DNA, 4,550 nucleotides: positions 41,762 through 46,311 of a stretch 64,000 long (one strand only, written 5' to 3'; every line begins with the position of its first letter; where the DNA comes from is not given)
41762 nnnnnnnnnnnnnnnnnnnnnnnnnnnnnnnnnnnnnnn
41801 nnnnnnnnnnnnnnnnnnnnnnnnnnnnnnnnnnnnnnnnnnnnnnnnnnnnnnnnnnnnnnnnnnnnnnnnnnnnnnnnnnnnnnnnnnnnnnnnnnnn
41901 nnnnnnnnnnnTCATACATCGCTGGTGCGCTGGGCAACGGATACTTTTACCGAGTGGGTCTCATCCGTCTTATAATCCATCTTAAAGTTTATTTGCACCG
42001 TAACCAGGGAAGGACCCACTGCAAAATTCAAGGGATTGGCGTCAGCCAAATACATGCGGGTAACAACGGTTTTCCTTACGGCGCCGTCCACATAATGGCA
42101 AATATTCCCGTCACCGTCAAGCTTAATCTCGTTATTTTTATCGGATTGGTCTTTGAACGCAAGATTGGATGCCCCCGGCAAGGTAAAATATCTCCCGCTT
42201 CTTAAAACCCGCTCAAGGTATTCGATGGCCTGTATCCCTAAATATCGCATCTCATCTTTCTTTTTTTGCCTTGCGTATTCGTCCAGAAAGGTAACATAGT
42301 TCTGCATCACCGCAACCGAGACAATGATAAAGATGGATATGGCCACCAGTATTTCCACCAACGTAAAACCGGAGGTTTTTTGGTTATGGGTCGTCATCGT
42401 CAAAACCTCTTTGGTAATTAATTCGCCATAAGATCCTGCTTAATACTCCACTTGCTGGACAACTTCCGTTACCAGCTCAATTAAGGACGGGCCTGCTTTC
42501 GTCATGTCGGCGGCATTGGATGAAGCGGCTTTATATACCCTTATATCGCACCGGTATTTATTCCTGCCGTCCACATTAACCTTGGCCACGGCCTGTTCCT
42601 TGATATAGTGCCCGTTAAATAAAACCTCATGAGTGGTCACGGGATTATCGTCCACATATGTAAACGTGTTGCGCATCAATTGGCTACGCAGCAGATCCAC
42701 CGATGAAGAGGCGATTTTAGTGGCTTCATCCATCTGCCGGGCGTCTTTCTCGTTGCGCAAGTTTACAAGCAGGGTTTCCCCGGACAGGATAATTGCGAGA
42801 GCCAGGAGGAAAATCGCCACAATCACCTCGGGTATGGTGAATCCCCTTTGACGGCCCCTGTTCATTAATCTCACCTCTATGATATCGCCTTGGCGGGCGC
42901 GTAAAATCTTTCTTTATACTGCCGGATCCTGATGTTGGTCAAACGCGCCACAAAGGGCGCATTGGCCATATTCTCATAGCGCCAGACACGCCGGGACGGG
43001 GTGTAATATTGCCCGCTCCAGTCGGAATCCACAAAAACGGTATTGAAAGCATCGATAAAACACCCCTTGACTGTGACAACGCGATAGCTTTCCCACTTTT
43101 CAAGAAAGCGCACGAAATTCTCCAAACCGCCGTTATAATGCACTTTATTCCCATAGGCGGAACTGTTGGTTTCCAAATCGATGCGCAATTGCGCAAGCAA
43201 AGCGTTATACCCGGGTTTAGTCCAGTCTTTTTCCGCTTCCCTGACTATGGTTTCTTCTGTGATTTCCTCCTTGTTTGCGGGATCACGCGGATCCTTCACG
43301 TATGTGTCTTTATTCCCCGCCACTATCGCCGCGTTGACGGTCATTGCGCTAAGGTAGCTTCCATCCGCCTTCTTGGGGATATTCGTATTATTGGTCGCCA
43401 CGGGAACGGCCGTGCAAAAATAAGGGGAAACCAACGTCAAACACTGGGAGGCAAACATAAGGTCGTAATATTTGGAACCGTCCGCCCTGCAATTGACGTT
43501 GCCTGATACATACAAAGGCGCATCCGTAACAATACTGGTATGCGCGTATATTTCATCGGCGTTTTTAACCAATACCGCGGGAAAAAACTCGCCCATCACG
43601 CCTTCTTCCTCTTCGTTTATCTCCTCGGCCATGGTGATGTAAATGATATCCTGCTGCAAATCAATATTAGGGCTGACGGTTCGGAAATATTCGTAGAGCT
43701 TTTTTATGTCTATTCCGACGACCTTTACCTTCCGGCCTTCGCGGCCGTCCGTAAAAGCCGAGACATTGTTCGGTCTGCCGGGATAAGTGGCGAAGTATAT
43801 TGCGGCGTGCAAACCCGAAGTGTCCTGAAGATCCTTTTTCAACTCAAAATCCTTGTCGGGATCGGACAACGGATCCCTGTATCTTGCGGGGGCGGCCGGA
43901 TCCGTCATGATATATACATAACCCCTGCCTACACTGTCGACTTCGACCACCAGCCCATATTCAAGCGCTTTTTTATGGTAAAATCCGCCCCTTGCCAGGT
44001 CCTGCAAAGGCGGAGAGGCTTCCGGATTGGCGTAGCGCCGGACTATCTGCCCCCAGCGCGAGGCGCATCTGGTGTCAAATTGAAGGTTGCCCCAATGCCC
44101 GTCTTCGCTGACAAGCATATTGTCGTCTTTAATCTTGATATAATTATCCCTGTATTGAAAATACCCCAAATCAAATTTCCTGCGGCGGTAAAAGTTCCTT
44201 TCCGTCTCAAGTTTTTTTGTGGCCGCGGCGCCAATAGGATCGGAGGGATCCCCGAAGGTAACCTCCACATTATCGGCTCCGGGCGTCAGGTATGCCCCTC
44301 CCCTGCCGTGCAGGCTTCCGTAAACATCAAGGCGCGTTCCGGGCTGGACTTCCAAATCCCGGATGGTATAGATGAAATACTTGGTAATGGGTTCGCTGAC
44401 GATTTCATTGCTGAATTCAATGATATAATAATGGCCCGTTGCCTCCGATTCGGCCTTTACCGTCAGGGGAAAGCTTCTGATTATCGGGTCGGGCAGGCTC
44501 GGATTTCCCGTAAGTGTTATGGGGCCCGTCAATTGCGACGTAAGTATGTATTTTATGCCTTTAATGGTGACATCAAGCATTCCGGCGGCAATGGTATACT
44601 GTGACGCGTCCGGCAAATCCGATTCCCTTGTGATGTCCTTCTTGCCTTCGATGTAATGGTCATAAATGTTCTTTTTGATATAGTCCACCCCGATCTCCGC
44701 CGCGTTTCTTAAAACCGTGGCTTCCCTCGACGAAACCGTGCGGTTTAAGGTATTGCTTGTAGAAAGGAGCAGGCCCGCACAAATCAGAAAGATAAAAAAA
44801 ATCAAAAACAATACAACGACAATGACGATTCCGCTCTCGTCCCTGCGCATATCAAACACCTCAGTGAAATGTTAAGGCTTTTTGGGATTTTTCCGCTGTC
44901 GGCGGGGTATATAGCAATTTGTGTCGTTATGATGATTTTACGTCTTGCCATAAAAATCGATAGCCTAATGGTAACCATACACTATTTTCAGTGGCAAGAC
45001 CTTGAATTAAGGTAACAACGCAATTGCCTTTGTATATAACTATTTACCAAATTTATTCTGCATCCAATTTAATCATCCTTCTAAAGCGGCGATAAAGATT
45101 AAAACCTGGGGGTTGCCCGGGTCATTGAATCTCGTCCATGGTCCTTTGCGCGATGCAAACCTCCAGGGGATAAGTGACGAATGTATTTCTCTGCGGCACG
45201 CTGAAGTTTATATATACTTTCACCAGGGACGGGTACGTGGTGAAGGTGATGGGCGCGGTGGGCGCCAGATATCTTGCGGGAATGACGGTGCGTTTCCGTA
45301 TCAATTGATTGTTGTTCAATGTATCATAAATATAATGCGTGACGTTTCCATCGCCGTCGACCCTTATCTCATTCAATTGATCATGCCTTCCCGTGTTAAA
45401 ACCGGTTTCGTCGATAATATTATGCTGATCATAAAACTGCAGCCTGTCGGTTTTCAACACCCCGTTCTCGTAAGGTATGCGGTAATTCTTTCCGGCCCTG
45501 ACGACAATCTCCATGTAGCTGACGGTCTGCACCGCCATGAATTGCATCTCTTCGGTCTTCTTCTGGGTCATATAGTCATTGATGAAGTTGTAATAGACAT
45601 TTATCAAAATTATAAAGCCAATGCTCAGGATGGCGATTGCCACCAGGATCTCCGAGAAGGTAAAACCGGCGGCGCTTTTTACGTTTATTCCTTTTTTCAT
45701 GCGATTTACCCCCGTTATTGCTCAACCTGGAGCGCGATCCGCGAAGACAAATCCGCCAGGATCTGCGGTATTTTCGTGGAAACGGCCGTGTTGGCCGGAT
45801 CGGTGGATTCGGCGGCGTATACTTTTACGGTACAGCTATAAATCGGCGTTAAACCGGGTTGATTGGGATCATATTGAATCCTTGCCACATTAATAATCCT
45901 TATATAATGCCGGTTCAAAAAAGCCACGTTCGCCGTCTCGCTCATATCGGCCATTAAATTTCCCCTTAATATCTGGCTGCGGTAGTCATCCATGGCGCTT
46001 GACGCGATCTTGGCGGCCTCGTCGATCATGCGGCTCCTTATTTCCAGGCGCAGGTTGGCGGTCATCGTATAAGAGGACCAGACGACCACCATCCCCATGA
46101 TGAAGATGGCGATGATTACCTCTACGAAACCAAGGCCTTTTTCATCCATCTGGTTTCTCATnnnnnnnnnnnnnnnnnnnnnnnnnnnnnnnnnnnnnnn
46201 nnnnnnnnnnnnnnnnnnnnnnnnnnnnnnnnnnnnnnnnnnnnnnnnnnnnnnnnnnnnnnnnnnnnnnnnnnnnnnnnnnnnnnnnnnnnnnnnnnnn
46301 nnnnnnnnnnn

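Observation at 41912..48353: Tandem duplicated, strongly diverged three-gene pilus-tip cassettes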

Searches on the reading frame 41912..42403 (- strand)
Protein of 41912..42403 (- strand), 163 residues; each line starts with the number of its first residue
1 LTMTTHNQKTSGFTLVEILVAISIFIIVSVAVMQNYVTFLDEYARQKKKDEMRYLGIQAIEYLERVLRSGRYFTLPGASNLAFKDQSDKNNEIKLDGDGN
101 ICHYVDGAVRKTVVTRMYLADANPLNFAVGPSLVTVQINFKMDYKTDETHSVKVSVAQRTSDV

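Call 8: search_protein_families(library=pfam, proteins=[window:41912-42403:-], max_evalue=0.1)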
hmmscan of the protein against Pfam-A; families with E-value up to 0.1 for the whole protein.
window:41912-42403:- (163 aa): 2 families
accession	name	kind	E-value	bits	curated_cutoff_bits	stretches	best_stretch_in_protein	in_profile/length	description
PF07963.17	N_methyl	-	1.5e-06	27.9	21.2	1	9-33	3-27/27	Prokaryotic N-terminal methylation motif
PF11773.13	ComGE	-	0.03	14.6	25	1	15-62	2-49/82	Competence system putative prepilin ComGE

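Call 9: search_protein_families(library=ncbifam, proteins=[window:41912-42403:-], max_evalue=0.1)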
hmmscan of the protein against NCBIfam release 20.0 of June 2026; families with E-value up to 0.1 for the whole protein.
window:41912-42403:- (163 aa): 15 families
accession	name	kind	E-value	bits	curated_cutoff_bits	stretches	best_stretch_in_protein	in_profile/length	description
NF041013.1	T4P_ComGE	equivalog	3.3e-06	27.1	49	1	9-61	2-54/83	competence type IV pilus minor pilin ComGE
TIGR01711.1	gspJ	equivalog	4.7e-06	26.6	64.85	1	12-101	2-89/192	type II secretion system minor pseudopilin GspJ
TIGR01707.1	gspI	equivalog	1.7e-05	25.2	44.35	1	12-40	1-29/101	type II secretion system minor pseudopilin GspI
NF041002.1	pilin_ComGF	equivalog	9.4e-05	22.7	80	1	11-55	2-46/139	competence type IV pilus minor pilin ComGF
NF007848.0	PRK10557.1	equivalog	0.00019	20.8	120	1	4-69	4-69/192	prepilin peptidase-dependent protein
NF007800.0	PRK10506.1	equivalog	0.00024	21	158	1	5-43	3-41/163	prepilin peptidase-dependent protein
NF038304.1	EPS_HpsC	equivalog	0.00024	20.8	200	1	4-67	14-77/318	hormogonium polysaccharide secretion pseudopilin HpsC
TIGR02532.1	IV_pilin_GFxxxE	domain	0.0022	17.8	16.3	1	11-32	2-23/24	prepilin-type N-terminal cleavage/methylation domain-containing protein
NF007862.0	PRK10574.1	equivalog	0.0032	17.6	138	1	9-41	3-35/145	prepilin peptidase-dependent pilin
NF041775.1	typeIV_PilA_Myxo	equivalog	0.0078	16.2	400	1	1-48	1-45/214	type IV pilin protein PilA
NF040982.1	ComGD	equivalog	0.019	15.4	70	1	11-38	2-28/139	competence type IV pilus minor pilin ComGD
NF007660.0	PRK10332.1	equivalog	0.024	15.1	86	1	5-51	3-49/107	prepilin-type N-terminal cleavage/methylation domain-containing protein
TIGR01710.1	typeII_sec_gspG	equivalog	0.038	14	88.85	1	11-55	1-45/134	type II secretion system major pseudopilin GspG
TIGR02599.1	TIGR02599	subfamily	0.073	12.3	256.5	1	12-40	1-29/361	Verru_Chthon cassette protein C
TIGR01708.2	typeII_sec_gspH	equivalog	0.076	13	80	0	11-37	2-28/169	type II secretion system minor pseudopilin GspH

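Call 83: predict_structure(alignment_id=A5)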
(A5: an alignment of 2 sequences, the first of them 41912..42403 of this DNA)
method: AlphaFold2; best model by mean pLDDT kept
length: 163 residues; sequences in the alignment: 2
mean_pLDDT: 80.6   pTM: 0.62
mean pLDDT of the five models: 80.6, 76.2, 66.5, 65.4, 59.3
residues with pLDDT >= 90: 34; 70-90: 106; 50-70: 11; < 50: 12
segments of 3 or more residues with pLDDT < 50: 1-10
pLDDT, mean of each block of 10 residues (from residue 1): 42 75 87 85 80 82 85 84 83 92 92 90 88 87 70 78 45
secondary structure, 60 per line:
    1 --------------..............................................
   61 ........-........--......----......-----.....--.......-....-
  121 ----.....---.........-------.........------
elements in order: H15-68 E70-77 E80-85 E90-95 E101-105 E108-114 E125-129 E133-141 E149-157

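Call 85: fold_search(model_id=the predicted structure, library=pdb)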
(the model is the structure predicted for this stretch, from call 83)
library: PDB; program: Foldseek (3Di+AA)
matches with E <= 10: 970; with E <= 0.001: 0
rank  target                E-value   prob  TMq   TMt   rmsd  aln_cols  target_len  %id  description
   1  4l1n                  3.4e-02  0.63  0.24  0.24   8.4        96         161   12  Crystal structure of a putative conserved lipoprotein (NT01CX_1156) from Clostridium novyi NT at 2.70 A resolution (released 2013-06-26)
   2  6ey4                  2.2e-01  0.11  0.17  0.06  21.8       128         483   11  Periplasmic domain (residues 36-513) of GldM (released 2018-02-07)
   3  4dnu                  2.6e-01  0.11  0.16  0.08  12.6       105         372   10  Crystal structure of the W285A mutant of UVB-resistance protein UVR8 (released 2012-03-07)
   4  4xmm_E                3.1e-01  0.14  0.16  0.04  14.7       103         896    8  Structure of the yeast coat nucleoporin complex, space group C2 (released 2015-03-25)
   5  9yc9_F                3.1e-01  0.13  0.23  0.17   9.8       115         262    9  HSV replication fork complex bound to pritelivir (released 2025-12-31)
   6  3f08_A                3.3e-01  0.15  0.19  0.22  12.3       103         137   10  Crystal structure of the putative uncharacterized protein Q6HG14 from Bacilllus thuringiensis. Northeast Structural Ge (released 2008-11-18)
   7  8bbf_A                3.5e-01  0.10  0.14  0.04  13.0        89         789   12  Structure of the IFT-A complex; IFT-A1 module (released 2022-12-07)
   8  8bbg_A                3.7e-01  0.16  0.18  0.03  12.5        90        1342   10  Structure of the IFT-A complex; anterograde IFT-A train model (released 2022-12-21)
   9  8v1r_B                3.7e-01  0.13  0.23  0.17   9.8       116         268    9  Herpes simplex virus 1 polymerase holoenzyme bound to DNA and DTTP in closed conformation (released 2024-09-04)
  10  7agv_A                4.0e-01  0.18  0.20  0.20  12.3        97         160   13  High-resolution structure of the K+/H+ antiporter subunit KhtT in complex with c-di-AMP (released 2021-03-31)
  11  4iab_D                4.0e-01  0.10  0.18  0.20  12.9       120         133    7  Crystal structure of a putative monosaccharide binding protein (BACUNI_03039) from Bacteroides uniformis ATCC 8492 at  (released 2013-02-27)
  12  2b4w                  4.5e-01  0.20  0.22  0.14   7.5        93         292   12  Hypothetical protein from leishmania major (released 2005-10-04)
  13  4mc7_A                4.5e-01  0.16  0.22  0.12  11.9       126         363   11  Crystal structure of a subtype N11 neuraminidase-like protein of A/flat-faced bat/Peru/033/2010 (H18N11) (released 2013-10-23)
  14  9gvj_A                4.5e-01  0.04  0.14  0.05  13.7       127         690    9  MUC5AC mucin amino acids 28 to 1483 (released 2024-12-04)
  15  9gvq_A                4.5e-01  0.04  0.14  0.03  13.7       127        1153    9  MUC5AC mucin amino acids 28 to 1483 (released 2024-12-04)
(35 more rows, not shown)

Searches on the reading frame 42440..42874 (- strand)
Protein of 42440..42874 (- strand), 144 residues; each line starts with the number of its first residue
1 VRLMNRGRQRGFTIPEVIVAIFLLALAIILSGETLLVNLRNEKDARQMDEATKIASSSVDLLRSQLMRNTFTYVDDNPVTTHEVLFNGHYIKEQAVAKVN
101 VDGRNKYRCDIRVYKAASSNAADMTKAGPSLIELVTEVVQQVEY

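Call 8: search_protein_families(library=pfam, proteins=[window:42440-42874:-], max_evalue=0.1)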
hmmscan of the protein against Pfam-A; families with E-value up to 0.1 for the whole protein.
window:42440-42874:- (144 aa): 1 family
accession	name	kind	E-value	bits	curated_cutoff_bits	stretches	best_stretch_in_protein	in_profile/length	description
PF07963.17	N_methyl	-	7e-06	25.9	21.2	1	8-29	3-24/27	Prokaryotic N-terminal methylation motif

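Call 9: search_protein_families(library=ncbifam, proteins=[window:42440-42874:-], max_evalue=0.1)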
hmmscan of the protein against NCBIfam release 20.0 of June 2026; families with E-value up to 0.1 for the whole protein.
window:42440-42874:- (144 aa): 8 families
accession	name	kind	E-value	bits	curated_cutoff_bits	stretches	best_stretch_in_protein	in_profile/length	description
NF047828.1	T3SSXpsI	equivalog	4.9e-07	29.8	150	1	9-59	1-51/132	type II secretion system protein XpsI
TIGR02532.1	IV_pilin_GFxxxE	domain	0.00026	20.7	16.3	1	9-28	1-20/24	prepilin-type N-terminal cleavage/methylation domain-containing protein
NF038303.1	EPS_HpsB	equivalog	0.00036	20.6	150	1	9-72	2-65/211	hormogonium polysaccharide secretion pseudopilin HpsB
TIGR02523.1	type_IV_pilV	equivalog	0.00043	20.8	52.2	1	9-65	1-57/139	type IV pilus modification protein PilV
NF006453.0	PRK08808.1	equivalog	0.00092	18.3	295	1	4-100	1-97/211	type II secretion system protein J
NF007660.0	PRK10332.1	equivalog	0.0082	16.6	86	1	8-48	7-50/107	prepilin-type N-terminal cleavage/methylation domain-containing protein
NF007848.0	PRK10557.1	equivalog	0.059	12.7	120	1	6-44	7-44/192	prepilin peptidase-dependent protein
NF002397.0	PRK01415.1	equivalog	0.095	12.5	280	0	52-139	75-169/247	hypothetical protein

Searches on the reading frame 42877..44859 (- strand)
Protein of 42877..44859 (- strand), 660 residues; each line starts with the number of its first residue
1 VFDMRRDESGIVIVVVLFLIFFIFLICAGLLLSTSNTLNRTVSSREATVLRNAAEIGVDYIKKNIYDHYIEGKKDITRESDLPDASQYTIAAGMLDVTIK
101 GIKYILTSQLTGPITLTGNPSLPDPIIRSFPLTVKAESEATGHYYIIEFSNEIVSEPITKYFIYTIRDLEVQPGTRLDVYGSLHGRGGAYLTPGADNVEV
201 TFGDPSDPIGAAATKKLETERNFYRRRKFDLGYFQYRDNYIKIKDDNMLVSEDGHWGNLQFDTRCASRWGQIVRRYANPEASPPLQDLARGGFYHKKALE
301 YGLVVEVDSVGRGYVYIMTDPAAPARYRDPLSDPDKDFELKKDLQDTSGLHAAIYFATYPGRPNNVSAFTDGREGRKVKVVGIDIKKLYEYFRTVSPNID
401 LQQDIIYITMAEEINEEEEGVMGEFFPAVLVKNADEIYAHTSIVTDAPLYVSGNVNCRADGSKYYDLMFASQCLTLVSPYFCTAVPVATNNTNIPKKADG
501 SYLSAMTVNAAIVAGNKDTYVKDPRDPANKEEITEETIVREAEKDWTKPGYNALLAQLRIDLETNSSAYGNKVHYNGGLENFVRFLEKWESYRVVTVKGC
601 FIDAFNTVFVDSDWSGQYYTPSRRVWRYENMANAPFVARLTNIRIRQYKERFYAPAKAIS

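Call 8: search_protein_families(library=pfam, proteins=[window:42877-44859:-], max_evalue=0.1)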
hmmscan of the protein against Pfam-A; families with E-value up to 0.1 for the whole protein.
window:42877-44859:- (660 aa): 1 family
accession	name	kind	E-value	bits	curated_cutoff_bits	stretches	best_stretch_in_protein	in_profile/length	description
PF15957.10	Comm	-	0.025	15.3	27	1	11-94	12-76/110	Commissureless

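Call 9: search_protein_families(library=ncbifam, proteins=[window:42877-44859:-], max_evalue=0.1)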
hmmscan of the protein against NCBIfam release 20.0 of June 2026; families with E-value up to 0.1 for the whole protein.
window:42877-44859:- (660 aa): 1 family
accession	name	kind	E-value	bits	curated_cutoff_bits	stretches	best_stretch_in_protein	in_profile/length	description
NF038301.1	EPS_HpsA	equivalog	3.6e-05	21.6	400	1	574-603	1354-1385/1503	hormogonium polysaccharide biosynthesis protein HpsA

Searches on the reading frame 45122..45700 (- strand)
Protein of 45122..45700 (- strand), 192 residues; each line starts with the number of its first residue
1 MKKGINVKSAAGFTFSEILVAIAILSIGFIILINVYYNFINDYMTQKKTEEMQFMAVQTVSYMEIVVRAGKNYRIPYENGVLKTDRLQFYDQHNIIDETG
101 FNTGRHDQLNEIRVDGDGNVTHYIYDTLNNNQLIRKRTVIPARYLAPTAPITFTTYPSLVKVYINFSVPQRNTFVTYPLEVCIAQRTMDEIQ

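Call 8: search_protein_families(library=pfam, proteins=[window:45122-45700:-], max_evalue=0.1)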
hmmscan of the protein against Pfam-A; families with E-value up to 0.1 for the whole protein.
window:45122-45700:- (192 aa): 5 families
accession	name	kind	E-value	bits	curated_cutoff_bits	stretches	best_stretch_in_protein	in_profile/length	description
PF07963.17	N_methyl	-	0.00012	21.9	21.2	1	8-32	2-26/27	Prokaryotic N-terminal methylation motif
PF06862.17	Utp25_C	-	0.0098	16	32.8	1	26-95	47-115/190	Utp25, C-terminal domain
PF05814.16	Ac76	-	0.038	14.5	22.5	1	14-41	22-49/83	Orf76 (Ac76)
PF13800.11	Sigma_reg_N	-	0.072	13.8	26.3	0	21-63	14-57/91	Sigma factor regulator N-terminal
PF22030.1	DWORF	-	0.074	13.7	27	0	11-31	5-24/35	Sarcoplasmic/endoplasmic reticulum calcium ATPase regulator DWORF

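Call 9: search_protein_families(library=ncbifam, proteins=[window:45122-45700:-], max_evalue=0.1)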
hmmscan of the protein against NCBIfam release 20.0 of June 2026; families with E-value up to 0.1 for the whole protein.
window:45122-45700:- (192 aa): 9 families
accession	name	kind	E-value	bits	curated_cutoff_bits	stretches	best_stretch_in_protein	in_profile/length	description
TIGR02523.1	type_IV_pilV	equivalog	0.0021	18.5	52.2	1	10-64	1-55/139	type IV pilus modification protein PilV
NF041013.1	T4P_ComGE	equivalog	0.0022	18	49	1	9-61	2-54/83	competence type IV pilus minor pilin ComGE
NF041002.1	pilin_ComGF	equivalog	0.0029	17.8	80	1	11-95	2-92/139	competence type IV pilus minor pilin ComGF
TIGR02532.1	IV_pilin_GFxxxE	domain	0.004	16.9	16.3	1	11-32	2-23/24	prepilin-type N-terminal cleavage/methylation domain-containing protein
NF007848.0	PRK10557.1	equivalog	0.0055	16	120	1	8-68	8-69/192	prepilin peptidase-dependent protein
TIGR01707.1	gspI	equivalog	0.032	14.7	44.35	1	12-40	1-29/101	type II secretion system minor pseudopilin GspI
NF038218.1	IcmG_DotF_IVB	equivalog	0.074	12.7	200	1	22-60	50-88/266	type IVB secretion system protein IcmG/DotF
TIGR02599.1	TIGR02599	subfamily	0.079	12.2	256.5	0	12-59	1-47/361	Verru_Chthon cassette protein C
NF007862.0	PRK10574.1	equivalog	0.08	13.1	138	0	10-41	4-35/145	prepilin peptidase-dependent pilin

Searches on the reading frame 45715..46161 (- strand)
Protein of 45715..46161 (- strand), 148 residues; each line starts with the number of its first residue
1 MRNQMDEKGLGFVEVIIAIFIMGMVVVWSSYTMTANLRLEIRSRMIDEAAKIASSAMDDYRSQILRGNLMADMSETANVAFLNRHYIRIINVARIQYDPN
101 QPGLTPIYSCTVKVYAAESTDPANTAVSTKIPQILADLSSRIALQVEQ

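Call 8: search_protein_families(library=pfam, proteins=[window:45715-46161:-], max_evalue=0.1)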
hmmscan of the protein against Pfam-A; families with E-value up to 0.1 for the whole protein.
window:45715-46161:- (148 aa): 1 family
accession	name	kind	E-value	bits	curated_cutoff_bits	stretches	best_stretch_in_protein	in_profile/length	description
PF07963.17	N_methyl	-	0.0017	18.3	21.2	1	6-27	3-24/27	Prokaryotic N-terminal methylation motif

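Call 9: search_protein_families(library=ncbifam, proteins=[window:45715-46161:-], max_evalue=0.1)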
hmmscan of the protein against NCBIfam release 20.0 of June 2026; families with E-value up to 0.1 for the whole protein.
window:45715-46161:- (148 aa): 0 families

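Call 42: list_cluster_members(proteins=[P0001, P0002, P0003, window:45715-46161:-, window:45122-45700:-, window:42440-42874:-, window:41912-42403:-])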
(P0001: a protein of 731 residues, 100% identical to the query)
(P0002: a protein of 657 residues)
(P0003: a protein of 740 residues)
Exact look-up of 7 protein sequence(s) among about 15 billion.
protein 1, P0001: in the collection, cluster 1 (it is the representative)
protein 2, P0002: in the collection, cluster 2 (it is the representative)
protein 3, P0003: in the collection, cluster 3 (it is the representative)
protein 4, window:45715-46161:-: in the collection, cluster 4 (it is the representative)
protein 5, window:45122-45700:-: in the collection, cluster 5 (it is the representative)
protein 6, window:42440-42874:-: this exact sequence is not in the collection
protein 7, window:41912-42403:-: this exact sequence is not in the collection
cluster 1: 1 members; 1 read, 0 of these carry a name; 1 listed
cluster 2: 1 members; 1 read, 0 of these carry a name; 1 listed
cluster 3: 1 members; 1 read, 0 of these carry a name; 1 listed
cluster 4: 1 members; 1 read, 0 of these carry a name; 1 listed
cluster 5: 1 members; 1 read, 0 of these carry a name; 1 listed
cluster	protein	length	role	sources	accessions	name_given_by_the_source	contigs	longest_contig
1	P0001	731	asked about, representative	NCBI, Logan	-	-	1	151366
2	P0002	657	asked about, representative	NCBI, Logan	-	-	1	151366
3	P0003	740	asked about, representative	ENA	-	-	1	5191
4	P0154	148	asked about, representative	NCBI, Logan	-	-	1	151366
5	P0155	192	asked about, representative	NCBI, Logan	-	-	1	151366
